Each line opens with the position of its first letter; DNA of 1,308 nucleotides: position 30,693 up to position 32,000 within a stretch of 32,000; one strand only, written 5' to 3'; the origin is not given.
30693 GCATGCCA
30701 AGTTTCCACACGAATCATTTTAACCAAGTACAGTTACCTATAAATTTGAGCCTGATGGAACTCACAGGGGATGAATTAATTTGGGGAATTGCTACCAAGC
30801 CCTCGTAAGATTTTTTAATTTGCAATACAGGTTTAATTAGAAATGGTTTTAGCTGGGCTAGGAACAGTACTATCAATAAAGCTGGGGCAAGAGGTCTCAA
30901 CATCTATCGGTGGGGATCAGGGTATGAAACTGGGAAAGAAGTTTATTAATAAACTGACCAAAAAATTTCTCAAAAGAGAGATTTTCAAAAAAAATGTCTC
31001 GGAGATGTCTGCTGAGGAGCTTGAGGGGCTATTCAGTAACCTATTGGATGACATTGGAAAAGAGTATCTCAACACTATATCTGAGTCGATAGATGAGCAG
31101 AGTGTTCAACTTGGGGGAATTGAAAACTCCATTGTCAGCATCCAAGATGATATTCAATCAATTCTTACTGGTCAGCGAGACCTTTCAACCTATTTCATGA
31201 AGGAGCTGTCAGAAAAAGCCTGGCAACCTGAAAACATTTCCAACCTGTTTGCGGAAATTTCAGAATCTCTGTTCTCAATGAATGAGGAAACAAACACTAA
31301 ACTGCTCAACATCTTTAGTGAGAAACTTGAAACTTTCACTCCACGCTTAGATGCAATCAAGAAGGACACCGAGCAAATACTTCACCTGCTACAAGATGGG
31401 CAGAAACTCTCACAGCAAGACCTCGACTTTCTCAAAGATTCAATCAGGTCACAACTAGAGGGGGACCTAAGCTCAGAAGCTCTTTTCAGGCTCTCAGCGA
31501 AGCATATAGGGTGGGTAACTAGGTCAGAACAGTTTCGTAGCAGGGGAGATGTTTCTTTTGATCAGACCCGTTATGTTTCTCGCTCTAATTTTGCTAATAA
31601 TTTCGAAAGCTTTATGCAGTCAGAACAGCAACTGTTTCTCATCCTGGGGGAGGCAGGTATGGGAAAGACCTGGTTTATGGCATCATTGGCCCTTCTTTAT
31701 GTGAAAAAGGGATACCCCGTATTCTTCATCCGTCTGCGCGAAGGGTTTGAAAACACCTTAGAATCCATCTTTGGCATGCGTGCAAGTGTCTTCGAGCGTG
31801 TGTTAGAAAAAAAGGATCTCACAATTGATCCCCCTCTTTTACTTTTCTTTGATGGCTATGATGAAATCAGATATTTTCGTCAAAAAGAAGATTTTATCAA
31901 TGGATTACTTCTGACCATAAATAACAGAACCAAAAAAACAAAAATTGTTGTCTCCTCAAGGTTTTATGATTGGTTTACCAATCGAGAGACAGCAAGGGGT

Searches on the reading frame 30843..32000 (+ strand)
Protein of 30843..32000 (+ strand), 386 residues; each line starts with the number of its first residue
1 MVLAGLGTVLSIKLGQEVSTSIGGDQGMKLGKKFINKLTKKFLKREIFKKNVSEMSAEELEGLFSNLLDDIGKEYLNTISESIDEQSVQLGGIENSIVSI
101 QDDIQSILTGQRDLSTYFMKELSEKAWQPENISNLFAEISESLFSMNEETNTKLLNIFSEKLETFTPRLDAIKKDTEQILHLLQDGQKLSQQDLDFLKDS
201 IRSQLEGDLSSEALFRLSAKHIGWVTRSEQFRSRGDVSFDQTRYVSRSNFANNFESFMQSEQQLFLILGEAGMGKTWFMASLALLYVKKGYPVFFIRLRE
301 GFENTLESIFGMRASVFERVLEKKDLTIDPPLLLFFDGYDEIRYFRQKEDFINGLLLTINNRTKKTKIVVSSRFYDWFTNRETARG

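Call 13: search_protein_families(library=pfam, proteins=[window:30843-32000:+], max_evalue=0.001)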
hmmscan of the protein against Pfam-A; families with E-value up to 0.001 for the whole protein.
window:30843-32000:+ (386 aa): 7 families
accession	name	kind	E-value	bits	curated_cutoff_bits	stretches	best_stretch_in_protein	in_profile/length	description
PF24883.2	NPHP3_N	-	1.1e-06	29.4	24.8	0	315-373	111-164/164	Nephrocystin 3, N-terminal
PF05729.18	NACHT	-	2.3e-06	28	26.7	1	265-373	3-129/167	NACHT domain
PF01695.23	IstB_IS21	-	6.7e-06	26.2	24.1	1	256-372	87-192/238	IstB-like ATP binding protein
PF13604.12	AAA_30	-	2.5e-05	24.6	27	1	254-325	10-81/191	AAA domain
PF13401.12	AAA_22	-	0.00019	22.2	27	0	260-312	3-53/130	AAA domain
PF25199.1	nSTAND_NTPase5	-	0.0002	21.6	34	1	247-380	22-140/145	Novel STAND NTPase 5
PF20720.3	nSTAND3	-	0.00024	21.3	27.2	1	260-300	15-55/155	Novel STAND NTPase 3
